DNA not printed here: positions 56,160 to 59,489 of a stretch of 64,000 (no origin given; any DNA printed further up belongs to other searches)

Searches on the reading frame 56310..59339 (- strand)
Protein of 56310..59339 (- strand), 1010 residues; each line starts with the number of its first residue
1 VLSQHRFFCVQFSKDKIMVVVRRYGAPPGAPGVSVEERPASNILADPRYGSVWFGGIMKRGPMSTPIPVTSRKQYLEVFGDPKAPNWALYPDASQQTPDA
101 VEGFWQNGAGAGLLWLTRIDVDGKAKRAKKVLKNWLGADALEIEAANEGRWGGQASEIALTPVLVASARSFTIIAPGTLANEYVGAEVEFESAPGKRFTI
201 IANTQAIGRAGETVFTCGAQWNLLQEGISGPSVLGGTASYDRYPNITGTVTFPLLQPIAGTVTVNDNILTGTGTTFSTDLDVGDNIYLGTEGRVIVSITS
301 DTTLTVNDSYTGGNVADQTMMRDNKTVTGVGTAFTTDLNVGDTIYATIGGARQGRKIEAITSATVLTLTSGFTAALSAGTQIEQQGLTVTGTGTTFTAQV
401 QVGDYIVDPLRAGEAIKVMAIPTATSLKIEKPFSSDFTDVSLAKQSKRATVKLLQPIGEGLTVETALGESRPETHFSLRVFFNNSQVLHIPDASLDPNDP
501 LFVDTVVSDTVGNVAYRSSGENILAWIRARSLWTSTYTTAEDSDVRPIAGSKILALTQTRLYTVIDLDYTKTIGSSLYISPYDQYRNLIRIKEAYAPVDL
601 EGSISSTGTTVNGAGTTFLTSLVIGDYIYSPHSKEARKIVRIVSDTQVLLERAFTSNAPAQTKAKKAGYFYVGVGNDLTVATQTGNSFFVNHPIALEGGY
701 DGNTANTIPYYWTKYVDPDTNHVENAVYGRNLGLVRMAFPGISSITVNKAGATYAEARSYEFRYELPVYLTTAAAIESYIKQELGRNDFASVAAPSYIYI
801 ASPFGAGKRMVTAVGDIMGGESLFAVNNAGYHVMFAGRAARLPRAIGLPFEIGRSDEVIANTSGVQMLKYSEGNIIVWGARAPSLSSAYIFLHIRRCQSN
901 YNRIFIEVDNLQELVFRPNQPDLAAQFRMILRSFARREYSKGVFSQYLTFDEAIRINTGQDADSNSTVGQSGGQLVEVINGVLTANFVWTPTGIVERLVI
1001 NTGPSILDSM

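Call 92: search_protein_families(library=phrogs, proteins=[window:56310-59339:-], max_evalue=0.01)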
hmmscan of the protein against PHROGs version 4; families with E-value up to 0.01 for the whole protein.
window:56310-59339:- (1010 aa): 6 families
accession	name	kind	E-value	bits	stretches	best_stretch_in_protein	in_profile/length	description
phrog_1980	-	tail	8.4e-23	82.4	3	319-379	10-70/449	tail fiber protein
phrog_17834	-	unknown function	2.5e-12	47.5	1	319-378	13-72/458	-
phrog_6567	-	unknown function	2.7e-07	31.8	0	319-379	44-102/272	-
phrog_28473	-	tail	8.4e-07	29.4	1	323-379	21-77/367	tail fiber protein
phrog_2712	-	tail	7.3e-06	25.6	0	260-314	383-440/700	tail fiber protein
phrog_9922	-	tail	0.00038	20.8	1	319-382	7-69/199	minor tail protein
